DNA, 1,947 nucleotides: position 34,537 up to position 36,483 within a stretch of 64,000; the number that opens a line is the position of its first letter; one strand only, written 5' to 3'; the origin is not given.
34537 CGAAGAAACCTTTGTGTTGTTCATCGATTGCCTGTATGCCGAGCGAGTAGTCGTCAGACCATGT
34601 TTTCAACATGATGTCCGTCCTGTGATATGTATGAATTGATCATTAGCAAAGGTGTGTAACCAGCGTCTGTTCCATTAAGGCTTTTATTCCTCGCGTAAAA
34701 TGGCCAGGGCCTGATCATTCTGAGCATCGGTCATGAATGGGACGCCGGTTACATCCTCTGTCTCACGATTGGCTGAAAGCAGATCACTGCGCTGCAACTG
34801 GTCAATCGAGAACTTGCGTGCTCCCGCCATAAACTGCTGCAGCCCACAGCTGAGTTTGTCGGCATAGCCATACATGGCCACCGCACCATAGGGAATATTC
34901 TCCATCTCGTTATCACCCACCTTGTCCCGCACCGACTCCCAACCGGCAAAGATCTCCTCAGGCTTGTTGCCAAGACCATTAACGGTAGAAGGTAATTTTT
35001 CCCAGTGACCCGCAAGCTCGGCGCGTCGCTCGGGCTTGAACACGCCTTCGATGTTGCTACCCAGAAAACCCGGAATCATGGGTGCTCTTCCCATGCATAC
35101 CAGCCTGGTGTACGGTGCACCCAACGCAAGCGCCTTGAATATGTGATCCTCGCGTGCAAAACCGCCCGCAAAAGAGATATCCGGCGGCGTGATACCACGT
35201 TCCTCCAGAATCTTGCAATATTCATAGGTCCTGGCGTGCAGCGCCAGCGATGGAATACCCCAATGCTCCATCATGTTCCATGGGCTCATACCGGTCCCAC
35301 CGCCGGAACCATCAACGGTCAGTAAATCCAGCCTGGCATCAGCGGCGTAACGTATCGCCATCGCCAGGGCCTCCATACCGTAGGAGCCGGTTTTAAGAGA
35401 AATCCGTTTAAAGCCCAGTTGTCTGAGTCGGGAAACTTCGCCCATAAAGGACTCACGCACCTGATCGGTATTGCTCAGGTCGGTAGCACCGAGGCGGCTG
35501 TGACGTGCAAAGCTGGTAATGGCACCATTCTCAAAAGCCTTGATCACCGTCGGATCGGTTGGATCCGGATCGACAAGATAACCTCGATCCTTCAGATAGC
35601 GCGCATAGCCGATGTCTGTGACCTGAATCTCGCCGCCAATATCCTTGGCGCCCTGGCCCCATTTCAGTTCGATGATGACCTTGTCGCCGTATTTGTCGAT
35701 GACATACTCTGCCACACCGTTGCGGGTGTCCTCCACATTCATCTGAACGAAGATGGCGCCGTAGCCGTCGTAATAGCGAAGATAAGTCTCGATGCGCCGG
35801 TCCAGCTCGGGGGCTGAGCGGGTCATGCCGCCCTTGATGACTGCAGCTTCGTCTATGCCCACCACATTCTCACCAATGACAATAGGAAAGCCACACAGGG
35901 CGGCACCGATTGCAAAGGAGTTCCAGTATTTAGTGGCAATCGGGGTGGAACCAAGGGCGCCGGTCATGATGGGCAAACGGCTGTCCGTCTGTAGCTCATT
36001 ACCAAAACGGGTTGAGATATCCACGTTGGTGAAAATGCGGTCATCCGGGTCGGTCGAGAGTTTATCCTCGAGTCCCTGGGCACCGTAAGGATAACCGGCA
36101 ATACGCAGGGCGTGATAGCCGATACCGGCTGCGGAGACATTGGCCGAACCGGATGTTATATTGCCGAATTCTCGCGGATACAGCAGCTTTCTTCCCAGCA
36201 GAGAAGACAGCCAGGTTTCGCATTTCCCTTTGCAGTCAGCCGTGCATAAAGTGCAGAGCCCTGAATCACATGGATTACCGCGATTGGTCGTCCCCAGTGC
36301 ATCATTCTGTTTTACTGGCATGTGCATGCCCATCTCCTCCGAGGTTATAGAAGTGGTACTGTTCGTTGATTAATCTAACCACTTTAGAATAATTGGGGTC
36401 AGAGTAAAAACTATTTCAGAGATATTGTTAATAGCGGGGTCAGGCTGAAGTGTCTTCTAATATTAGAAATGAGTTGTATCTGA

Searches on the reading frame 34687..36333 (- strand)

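Call 35: search_protein_families(library=pfam, max_evalue=0.00001, proteins=[window:34687-36333:-])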
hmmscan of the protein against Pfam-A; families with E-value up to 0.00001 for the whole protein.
seq(549 aa): 1 family
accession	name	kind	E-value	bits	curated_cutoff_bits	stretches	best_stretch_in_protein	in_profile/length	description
PF01645.23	Glu_synthase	-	2.4e-13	50.4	20.4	1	299-420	194-309/369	Conserved region in glutamate synthase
